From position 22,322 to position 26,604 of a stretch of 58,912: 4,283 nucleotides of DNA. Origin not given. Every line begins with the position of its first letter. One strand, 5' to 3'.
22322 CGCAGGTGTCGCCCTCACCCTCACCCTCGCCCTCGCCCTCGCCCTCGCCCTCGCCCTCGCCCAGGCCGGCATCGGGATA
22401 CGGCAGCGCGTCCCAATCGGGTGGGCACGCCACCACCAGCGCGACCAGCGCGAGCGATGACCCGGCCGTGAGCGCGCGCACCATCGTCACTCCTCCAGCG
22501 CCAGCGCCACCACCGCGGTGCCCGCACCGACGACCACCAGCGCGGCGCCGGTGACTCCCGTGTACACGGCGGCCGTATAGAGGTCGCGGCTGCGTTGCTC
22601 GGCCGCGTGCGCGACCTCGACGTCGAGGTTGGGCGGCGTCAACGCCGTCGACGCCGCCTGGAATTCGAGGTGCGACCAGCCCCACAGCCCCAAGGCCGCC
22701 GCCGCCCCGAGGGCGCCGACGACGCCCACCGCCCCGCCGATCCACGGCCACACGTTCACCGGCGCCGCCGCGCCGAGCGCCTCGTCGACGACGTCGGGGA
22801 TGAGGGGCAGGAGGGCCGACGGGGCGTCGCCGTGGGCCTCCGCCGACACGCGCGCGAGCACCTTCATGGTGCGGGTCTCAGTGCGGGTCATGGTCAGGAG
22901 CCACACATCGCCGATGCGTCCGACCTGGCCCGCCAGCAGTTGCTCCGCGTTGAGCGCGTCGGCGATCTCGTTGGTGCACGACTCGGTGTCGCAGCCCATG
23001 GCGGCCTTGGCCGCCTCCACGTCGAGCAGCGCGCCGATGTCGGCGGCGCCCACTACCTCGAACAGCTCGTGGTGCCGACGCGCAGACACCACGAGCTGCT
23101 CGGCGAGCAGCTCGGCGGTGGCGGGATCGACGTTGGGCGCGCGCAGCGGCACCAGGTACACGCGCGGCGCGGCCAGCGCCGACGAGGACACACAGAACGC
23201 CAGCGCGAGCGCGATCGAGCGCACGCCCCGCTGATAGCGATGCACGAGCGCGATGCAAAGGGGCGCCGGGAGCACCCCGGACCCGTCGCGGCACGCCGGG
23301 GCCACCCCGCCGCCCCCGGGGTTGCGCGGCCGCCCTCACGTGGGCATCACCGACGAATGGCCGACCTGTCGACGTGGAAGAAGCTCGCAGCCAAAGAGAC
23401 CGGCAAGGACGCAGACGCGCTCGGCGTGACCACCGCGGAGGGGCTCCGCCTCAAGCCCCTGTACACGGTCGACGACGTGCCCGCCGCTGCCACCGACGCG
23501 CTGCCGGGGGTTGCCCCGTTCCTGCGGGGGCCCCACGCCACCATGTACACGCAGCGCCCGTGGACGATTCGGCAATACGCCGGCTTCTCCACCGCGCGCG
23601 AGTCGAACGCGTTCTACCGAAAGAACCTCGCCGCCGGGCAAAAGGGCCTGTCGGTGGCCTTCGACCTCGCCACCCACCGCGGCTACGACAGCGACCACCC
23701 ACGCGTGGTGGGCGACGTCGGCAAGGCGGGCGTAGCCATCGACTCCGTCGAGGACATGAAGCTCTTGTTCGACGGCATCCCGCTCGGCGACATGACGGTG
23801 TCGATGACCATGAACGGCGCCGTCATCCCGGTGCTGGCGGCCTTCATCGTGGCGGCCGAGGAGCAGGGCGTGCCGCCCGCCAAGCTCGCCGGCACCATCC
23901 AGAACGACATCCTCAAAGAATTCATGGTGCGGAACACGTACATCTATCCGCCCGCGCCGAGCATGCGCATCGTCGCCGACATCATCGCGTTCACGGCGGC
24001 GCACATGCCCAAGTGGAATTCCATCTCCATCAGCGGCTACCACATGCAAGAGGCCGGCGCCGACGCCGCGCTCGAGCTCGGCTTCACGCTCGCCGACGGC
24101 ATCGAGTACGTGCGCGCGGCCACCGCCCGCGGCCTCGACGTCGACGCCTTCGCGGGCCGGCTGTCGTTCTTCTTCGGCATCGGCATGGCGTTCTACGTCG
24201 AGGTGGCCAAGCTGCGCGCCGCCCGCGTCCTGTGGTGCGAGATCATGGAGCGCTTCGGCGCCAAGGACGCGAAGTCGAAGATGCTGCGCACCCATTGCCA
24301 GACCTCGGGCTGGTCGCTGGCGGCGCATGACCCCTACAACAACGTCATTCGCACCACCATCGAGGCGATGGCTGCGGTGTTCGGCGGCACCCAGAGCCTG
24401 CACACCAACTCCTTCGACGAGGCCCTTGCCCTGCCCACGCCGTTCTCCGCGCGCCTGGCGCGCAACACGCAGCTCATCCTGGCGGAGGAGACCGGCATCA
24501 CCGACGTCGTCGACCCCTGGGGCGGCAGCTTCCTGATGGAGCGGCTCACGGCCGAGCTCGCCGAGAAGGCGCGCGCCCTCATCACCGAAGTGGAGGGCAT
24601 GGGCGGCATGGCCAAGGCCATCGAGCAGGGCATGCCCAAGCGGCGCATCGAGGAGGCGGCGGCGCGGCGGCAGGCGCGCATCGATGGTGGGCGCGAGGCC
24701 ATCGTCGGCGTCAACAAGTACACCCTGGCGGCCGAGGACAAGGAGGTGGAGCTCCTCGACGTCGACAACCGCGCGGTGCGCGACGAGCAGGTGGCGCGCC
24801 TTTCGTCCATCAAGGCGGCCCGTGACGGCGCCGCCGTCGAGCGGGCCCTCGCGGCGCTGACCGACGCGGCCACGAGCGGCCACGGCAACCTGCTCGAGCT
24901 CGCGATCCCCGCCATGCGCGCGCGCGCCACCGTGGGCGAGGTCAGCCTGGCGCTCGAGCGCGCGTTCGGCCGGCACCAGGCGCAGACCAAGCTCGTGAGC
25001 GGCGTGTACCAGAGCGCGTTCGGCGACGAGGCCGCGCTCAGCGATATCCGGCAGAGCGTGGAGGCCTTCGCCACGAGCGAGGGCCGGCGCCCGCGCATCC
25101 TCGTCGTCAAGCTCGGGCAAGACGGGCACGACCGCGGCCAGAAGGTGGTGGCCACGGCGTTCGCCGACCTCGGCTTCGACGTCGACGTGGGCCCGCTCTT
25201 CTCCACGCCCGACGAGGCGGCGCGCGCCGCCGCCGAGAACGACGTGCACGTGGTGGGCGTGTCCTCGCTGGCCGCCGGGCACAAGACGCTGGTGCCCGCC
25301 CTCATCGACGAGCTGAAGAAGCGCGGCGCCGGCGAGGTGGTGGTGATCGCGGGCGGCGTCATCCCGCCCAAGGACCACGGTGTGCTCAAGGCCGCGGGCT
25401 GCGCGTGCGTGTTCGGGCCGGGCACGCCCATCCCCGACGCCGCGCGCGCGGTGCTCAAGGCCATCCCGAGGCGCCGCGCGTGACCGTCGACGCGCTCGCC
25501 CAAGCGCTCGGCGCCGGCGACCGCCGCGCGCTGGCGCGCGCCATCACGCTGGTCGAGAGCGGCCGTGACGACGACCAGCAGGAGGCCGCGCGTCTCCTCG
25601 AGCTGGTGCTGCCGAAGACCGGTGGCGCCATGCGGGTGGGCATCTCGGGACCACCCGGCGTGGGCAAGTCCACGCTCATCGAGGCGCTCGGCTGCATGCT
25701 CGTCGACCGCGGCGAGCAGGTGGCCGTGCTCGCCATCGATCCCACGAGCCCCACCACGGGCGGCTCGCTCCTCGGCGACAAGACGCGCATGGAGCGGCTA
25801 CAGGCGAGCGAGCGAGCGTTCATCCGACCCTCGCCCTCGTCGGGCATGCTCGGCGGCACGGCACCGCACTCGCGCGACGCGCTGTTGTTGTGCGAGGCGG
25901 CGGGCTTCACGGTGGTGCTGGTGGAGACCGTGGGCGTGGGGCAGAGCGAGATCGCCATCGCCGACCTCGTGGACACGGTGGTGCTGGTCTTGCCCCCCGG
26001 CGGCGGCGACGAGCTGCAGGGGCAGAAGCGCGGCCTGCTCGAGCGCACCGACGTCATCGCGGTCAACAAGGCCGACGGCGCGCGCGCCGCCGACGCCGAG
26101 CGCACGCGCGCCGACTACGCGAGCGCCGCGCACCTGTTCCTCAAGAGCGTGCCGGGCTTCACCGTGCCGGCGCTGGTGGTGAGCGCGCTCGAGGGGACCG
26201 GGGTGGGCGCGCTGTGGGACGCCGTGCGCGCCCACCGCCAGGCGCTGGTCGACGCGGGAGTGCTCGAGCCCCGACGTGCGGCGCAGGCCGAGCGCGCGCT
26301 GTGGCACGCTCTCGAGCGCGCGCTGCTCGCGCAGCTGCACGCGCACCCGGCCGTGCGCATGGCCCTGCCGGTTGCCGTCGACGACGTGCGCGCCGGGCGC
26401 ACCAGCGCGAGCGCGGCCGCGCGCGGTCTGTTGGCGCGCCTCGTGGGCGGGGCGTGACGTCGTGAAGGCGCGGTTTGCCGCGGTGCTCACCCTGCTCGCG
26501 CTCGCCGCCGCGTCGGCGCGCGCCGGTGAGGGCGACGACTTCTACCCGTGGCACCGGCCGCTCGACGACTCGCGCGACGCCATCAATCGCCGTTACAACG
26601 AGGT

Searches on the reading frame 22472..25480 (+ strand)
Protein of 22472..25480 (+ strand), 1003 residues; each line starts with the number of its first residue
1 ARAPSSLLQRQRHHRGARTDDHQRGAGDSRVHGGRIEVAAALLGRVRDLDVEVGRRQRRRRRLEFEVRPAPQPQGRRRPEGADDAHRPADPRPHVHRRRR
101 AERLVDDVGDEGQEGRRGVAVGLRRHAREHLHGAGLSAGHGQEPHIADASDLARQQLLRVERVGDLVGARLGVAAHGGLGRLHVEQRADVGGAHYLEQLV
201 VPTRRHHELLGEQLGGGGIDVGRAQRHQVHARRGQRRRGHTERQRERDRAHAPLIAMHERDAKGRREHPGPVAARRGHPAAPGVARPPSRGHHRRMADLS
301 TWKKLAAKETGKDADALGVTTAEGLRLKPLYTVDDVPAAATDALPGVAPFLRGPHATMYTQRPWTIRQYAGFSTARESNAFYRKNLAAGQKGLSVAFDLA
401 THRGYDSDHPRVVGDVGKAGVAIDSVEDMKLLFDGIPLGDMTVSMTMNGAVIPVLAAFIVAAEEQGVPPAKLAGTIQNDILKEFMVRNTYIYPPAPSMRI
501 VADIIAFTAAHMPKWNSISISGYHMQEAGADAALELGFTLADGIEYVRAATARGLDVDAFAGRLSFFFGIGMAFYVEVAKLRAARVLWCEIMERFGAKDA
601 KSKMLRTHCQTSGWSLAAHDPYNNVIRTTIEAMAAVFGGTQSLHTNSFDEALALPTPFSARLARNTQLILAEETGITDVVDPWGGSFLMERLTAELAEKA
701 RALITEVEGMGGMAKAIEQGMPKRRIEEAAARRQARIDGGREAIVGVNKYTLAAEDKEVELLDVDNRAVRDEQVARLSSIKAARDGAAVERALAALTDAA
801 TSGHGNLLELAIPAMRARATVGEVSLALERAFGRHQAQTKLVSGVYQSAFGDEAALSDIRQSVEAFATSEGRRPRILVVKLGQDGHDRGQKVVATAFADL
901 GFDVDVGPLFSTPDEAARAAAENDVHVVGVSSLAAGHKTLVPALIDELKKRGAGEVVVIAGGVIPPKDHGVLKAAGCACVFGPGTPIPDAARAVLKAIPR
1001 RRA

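Call 24: search_protein_families(library=pfam, proteins=[window:22472-25480:+], max_evalue=0.001)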
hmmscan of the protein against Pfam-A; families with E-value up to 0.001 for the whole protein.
window:22472-25480:+ (1003 aa): 2 families
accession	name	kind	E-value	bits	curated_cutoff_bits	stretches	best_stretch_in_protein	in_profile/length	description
PF01642.28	MM_CoA_mutase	-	5.5e-233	774.6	22.1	1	320-833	1-512/512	Methylmalonyl-CoA mutase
PF02310.24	B12-binding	-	5.4e-18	65.4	32.1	1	875-986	2-115/121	B12 binding domain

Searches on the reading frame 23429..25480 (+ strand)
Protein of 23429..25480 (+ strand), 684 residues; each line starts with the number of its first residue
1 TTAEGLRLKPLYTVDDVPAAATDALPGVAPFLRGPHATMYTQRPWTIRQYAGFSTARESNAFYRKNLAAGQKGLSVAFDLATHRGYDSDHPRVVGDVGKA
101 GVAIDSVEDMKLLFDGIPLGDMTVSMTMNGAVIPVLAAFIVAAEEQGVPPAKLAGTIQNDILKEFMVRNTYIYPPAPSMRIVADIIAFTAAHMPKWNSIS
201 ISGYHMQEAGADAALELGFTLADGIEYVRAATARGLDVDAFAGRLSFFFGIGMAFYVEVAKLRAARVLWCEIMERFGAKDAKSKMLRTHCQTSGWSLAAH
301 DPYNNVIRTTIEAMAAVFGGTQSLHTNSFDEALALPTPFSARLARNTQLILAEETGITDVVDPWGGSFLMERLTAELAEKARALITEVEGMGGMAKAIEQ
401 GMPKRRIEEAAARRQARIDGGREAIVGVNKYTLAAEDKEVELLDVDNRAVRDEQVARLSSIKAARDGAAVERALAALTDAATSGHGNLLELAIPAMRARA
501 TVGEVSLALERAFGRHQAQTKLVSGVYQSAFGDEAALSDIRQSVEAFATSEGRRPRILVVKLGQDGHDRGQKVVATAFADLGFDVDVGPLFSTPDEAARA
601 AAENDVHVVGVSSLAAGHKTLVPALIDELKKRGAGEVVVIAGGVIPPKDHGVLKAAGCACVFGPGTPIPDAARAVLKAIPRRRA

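Call 52: find_homologous_proteins(query=window:23429-25480:+, max_evalue=1e-50)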
Query window:23429-25480:+ (684 aa): 8000 proteins with E <= 1e-50 among 8000 candidates; the best 120 are listed.
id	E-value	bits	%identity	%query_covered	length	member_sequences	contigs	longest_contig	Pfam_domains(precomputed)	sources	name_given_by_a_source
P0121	0.0e+0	1502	100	100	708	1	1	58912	PF01642.29,PF02310.25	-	-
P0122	0.0e+0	1397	92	100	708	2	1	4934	PF01642.29,PF02310.25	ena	-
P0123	0.0e+0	1359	90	100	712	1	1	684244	PF01642.29,PF02310.25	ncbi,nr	ncbi:MAG: methylmalonyl-CoA mutase [Deltaproteobacteria bacterium]|nr:methylmalonyl-CoA mutase [Delt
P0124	0.0e+0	1331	91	98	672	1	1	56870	PF01642.29,PF02310.25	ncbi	ncbi:MAG: methylmalonyl-CoA mutase, partial [Deltaproteobacteria bacterium RBG_16_71_12]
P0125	0.0e+0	1329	88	100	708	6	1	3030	PF01642.29,PF02310.25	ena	-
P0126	0.0e+0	1260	-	-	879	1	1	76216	PF05861.18,PF01642.29,PF02310.25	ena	-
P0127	0.0e+0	1249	83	100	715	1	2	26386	PF01642.29,PF02310.25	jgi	jgi:methylmalonyl-CoA mutase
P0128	0.0e+0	1230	82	100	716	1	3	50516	PF01642.29,PF02310.25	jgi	jgi:methylmalonyl-CoA mutase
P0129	0.0e+0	1207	79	100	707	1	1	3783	PF01642.29,PF02310.25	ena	-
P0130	0.0e+0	1203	80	100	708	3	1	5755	PF01642.29,PF02310.25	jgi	jgi:methylmalonyl-CoA mutase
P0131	0.0e+0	1199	81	100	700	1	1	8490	PF01642.29,PF02310.25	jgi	jgi:methylmalonyl-CoA mutase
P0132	0.0e+0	1196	80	100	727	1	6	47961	PF01642.29,PF02310.25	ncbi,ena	-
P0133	0.0e+0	1173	77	100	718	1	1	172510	PF01642.29,PF02310.25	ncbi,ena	-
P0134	0.0e+0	1170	79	99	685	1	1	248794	PF01642.29,PF02310.25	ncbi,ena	-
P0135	0.0e+0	1165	77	100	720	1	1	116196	PF01642.29,PF02310.25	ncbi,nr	ncbi:MAG: methylmalonyl-CoA mutase [Deltaproteobacteria bacterium]|nr:methylmalonyl-CoA mutase [Delt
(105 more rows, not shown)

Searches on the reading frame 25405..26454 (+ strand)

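Call 24: search_protein_families(library=pfam, proteins=[window:25405-26454:+], max_evalue=0.001)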
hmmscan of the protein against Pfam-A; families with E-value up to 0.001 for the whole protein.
window:25405-26454:+ (350 aa): 7 families
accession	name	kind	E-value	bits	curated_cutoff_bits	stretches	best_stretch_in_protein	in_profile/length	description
PF03308.22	MeaB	-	3.6e-98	328.3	23.1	1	43-314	1-271/273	Methylmalonyl Co-A mutase-associated GTPase MeaB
PF02492.25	cobW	-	3.4e-05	23.9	20.7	1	78-236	3-167/180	CobW/HypB/UreG, nucleotide-binding domain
PF03029.23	ATP_bind_1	-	9.3e-05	22.8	27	1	80-115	1-36/240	Conserved hypothetical ATP binding protein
PF00009.33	GTP_EFTU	-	0.00013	22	26.5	0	217-277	125-185/188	Elongation factor Tu GTP binding domain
PF10609.15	ParA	-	0.00021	21.3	27.1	0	80-119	9-48/246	NUBPL iron-transfer P-loop NTPase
PF13191.12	AAA_16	-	0.00032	21.7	32.6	0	53-102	4-51/167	AAA ATPase domain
PF01656.29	CbiA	-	0.00051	20.5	25.4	1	85-177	9-54/125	CobQ/CobB/MinD/ParA nucleotide binding domain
